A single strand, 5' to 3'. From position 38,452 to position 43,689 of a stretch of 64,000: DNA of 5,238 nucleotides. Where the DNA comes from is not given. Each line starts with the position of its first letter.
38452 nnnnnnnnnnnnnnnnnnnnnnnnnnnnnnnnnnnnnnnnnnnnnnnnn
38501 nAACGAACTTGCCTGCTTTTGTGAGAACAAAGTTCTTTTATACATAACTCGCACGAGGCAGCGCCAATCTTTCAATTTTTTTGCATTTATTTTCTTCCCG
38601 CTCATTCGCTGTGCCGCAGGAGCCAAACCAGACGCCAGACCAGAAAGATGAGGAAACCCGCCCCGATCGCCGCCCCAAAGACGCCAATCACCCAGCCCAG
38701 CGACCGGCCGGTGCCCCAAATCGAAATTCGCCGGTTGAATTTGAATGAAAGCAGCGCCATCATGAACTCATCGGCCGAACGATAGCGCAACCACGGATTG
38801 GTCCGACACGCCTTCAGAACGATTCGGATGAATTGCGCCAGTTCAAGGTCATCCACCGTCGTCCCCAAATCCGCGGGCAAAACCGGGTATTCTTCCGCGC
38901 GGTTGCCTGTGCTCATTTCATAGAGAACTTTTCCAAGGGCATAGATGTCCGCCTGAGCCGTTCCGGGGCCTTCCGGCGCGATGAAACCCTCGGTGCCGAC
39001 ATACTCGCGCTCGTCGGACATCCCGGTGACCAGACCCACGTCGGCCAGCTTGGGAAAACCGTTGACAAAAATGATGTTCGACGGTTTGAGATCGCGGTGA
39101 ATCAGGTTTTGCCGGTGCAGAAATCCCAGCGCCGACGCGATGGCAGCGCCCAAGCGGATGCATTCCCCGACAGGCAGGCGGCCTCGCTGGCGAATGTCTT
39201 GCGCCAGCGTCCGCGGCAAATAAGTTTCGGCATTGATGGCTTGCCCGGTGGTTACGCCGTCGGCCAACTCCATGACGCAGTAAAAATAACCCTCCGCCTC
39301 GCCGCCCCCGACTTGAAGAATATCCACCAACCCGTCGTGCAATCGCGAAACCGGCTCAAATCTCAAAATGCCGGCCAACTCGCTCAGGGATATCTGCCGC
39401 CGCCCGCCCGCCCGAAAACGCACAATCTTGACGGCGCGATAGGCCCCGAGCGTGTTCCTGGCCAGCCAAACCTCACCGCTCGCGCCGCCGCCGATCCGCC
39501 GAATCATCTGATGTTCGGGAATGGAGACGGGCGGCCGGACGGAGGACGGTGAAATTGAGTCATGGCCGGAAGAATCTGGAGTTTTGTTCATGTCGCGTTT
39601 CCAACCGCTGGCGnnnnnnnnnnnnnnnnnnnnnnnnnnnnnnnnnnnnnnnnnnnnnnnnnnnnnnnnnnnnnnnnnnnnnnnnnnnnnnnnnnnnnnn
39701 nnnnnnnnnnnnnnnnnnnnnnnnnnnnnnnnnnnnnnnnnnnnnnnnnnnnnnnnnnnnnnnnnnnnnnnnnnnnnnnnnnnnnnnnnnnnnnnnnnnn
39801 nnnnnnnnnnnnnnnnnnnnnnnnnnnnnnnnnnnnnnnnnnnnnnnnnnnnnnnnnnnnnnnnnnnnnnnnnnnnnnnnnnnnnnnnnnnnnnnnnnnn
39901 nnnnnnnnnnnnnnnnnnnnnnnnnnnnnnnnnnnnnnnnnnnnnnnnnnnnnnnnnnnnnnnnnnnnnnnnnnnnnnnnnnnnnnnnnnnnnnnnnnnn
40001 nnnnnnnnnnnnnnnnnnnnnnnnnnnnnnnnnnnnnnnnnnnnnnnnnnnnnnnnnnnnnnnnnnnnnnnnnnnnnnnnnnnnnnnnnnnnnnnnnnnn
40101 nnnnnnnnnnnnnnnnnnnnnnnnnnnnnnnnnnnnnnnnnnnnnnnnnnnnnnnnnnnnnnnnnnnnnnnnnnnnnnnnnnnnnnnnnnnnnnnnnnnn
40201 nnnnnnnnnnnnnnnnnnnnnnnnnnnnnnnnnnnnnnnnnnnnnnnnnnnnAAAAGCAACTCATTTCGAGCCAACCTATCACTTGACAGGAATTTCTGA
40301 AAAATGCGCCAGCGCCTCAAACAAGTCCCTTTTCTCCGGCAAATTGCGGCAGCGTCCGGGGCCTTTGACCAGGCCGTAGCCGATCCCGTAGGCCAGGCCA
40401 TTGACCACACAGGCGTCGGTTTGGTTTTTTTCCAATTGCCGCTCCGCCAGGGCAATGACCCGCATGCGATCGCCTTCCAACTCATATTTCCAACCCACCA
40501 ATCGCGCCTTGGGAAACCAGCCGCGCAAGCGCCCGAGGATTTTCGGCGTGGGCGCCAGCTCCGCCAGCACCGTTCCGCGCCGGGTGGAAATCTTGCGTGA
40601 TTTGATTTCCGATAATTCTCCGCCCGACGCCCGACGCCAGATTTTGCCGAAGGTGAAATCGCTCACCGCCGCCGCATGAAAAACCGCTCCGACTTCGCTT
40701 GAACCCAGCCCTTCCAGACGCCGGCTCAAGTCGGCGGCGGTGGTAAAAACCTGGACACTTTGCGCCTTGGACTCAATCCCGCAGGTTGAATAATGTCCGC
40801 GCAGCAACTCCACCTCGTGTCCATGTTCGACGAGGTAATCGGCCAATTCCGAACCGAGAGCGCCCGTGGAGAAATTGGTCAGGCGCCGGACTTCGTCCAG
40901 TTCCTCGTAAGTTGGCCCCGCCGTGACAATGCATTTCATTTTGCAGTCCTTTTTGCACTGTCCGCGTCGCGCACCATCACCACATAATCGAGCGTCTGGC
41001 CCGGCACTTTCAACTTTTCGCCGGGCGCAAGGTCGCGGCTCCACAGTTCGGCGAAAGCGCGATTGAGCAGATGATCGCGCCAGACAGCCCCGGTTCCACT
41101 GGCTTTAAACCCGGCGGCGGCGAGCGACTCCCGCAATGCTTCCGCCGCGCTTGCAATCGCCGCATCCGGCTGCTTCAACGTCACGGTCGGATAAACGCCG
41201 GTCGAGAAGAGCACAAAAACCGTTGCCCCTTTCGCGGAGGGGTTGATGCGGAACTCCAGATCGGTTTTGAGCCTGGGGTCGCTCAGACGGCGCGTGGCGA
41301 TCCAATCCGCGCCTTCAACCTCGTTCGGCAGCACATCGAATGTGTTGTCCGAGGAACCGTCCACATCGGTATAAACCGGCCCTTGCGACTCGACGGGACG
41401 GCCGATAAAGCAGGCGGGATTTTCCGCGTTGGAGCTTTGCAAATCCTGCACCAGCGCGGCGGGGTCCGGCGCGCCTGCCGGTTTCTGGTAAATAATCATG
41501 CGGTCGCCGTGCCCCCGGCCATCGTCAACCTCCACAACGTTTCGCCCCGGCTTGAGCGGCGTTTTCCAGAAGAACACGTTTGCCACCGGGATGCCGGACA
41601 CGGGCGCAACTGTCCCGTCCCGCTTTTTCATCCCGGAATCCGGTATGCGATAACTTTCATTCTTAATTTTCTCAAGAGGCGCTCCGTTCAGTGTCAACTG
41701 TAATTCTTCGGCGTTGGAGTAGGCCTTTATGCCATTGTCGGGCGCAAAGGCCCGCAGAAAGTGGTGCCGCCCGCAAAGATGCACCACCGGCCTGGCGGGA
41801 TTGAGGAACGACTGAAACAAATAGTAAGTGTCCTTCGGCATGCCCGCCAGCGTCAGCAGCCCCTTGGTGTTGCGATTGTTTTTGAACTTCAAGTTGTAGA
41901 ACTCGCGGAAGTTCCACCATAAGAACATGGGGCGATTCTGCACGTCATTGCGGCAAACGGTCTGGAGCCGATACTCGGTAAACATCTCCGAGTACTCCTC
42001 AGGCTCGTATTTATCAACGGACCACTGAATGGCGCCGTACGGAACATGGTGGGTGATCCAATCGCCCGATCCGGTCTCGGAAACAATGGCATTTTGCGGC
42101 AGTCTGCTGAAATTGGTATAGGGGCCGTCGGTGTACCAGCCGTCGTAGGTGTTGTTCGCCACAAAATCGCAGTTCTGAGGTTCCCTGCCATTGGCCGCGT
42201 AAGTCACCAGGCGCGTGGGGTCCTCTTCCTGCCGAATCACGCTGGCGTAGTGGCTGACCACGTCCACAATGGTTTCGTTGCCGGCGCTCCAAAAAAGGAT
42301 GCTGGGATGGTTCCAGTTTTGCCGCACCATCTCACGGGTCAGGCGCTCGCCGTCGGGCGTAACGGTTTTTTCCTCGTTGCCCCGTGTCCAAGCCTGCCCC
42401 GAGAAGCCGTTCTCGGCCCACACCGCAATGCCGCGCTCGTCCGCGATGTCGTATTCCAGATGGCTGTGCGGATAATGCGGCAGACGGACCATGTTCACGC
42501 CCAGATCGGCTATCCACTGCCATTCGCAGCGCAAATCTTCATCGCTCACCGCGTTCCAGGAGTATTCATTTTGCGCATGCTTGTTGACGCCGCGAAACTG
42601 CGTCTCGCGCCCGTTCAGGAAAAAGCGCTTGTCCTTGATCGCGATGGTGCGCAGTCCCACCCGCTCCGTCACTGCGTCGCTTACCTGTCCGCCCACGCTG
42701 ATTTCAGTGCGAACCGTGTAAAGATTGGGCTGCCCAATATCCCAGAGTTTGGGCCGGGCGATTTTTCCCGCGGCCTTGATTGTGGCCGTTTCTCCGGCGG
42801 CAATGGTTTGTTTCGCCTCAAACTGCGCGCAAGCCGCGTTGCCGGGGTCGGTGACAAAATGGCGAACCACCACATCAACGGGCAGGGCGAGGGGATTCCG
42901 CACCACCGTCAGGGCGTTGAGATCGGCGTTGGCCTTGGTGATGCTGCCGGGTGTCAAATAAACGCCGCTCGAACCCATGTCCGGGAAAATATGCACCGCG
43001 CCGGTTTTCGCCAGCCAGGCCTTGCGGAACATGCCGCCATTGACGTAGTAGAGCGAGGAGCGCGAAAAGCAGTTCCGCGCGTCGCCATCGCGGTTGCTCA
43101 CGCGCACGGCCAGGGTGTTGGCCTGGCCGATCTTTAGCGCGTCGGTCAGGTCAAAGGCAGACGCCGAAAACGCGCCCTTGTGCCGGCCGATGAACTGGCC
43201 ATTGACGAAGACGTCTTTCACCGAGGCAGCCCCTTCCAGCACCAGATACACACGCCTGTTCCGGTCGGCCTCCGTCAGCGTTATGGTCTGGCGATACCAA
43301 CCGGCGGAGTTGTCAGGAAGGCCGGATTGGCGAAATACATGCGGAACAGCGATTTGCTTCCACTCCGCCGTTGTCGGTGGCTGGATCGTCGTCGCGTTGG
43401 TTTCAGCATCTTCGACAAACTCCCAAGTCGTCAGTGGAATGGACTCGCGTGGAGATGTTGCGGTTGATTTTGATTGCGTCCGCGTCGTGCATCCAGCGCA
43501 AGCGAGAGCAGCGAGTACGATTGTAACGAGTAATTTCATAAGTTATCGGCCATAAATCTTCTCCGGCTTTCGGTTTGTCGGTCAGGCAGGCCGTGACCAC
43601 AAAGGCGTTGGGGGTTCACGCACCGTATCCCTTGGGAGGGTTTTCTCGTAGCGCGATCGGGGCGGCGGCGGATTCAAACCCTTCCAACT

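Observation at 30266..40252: ECF sigma / Ser-Thr kinase switch upstream of paired prepilin-like and beta-propeller genes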

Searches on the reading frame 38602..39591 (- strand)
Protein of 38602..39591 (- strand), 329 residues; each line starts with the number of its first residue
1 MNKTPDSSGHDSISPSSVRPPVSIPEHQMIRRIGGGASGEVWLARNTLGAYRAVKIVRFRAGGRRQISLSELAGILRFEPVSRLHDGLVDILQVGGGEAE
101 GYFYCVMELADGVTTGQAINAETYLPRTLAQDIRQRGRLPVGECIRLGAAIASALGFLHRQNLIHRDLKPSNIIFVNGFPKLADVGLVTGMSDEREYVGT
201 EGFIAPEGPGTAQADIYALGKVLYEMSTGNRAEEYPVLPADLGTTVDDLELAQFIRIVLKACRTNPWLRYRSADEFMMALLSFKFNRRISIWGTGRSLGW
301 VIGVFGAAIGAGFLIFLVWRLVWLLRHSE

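Call 4: search_protein_families(library=pfam, proteins=[window:38602-39591:-], max_evalue=0.01)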
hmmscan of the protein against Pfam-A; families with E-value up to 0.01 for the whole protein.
window:38602-39591:- (329 aa): 2 families
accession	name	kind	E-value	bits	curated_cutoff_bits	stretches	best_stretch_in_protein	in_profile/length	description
PF00069.31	Pkinase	-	8.7e-25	88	31.7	1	29-290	3-253/263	Protein kinase domain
PF07714.23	PK_Tyr_Ser-Thr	-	2.6e-12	47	23.1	1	29-230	3-201/258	Protein tyrosine and serine/threonine kinase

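Call 6: search_protein_families(library=ncbifam, proteins=[window:38602-39591:-], max_evalue=0.01)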
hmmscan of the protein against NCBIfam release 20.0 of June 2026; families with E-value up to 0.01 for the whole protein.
window:38602-39591:- (329 aa): 13 families
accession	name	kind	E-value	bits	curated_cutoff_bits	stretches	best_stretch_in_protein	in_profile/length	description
NF033483.0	PknB_PASTA_kin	equivalog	3.3e-25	89.2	450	1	29-230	11-205/563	Stk1 family PASTA domain-containing Ser/Thr kinase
NF052427.1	StpK7MSMEG_1200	equivalog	2.2e-15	56.2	900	1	77-236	53-212/601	serine/threonine protein kinase StpK7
NF047741.1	antiphage_MADS6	equivalog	5.4e-14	51.6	460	1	127-280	283-457/612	methylation-associated defense system protein kinase MAD6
NF038150.1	lanthi_synth_IV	equivalog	2.1e-13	49.5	650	1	124-241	279-400/851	class IV lanthionine synthetase LanL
NF053615.1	SerThrKinAfsKStmc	equivalog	3.2e-13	49.2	1300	1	121-229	90-209/809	protein serine/threonine kinase AfsK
TIGR03903.1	TOMM_kin_cyc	equivalog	1e-11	43.5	705.75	1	126-232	63-188/1267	TOMM system kinase/cyclase fusion protein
NF033442.0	BREX_PglW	equivalog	3.6e-11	41.5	990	1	113-231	594-708/1391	BREX system serine/threonine kinase PglW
NF009651.0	PRK13184.1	equivalog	1.7e-10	39.5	839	2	26-175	3-146/932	serine/threonine-protein kinase PknD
NF043056.1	T4SS_LegK1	equivalog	4.8e-09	35.3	550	1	103-226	154-283/516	Dot/Icm T4SS effector kinase LegK1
NF038151.1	lanthi_synth_III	equivalog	5e-08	31.8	575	1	104-226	300-422/833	class III lanthionine synthetase LanKC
TIGR03724.2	arch_bud32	equivalog_domain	5.6e-05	22.7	125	1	147-193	90-136/193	KEOPS complex kinase/ATPase Bud32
NF058632.1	SerThrKinPrkT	equivalog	0.00093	18.3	280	0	152-189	127-166/322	serine/threonine protein kinase PrkT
NF011464.0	PRK14879.1-7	equivalog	0.0048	16.6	246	1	138-188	99-149/221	Kae1-associated kinase Bud32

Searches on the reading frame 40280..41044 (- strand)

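Call 53: search_protein_families(library=pfam, proteins=[window:40280-41044:-], max_evalue=0.001)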
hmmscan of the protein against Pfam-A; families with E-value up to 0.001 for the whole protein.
window:40280-41044:- (254 aa): 1 family
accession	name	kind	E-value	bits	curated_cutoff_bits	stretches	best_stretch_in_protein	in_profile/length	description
PF04127.22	DFP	-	5.5e-26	91.9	22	1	36-217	4-169/186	DNA/pantothenate metabolism flavoprotein C-terminal domain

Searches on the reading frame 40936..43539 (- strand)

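Call 53: search_protein_families(library=pfam, proteins=[window:40936-43539:-], max_evalue=0.001)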
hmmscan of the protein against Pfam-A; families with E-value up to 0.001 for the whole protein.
window:40936-43539:- (867 aa): 5 families
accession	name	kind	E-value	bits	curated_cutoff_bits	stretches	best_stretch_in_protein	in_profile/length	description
PF02836.23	Glyco_hydro_2_C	-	7.3e-30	104.6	21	1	299-475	1-187/302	Glycosyl hydrolases family 2, TIM barrel domain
PF00703.27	Glyco_hydro_2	-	1.3e-14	55.3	23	1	194-297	7-109/109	Glycosyl hydrolases family 2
PF02837.24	Glyco_hydro_2_N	-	3.4e-13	50.3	28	1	59-177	45-166/169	Glycosyl hydrolases family 2, sugar binding domain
PF22666.2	Glyco_hydro_2_N2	-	1.1e-09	39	27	1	80-162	50-132/167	Glycosyl hydrolase 2 galactose-binding domain-like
PF13364.12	BetaGal_ABD2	-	5.5e-05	24.3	23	1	72-151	30-110/112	Beta-galactosidase second all-beta domain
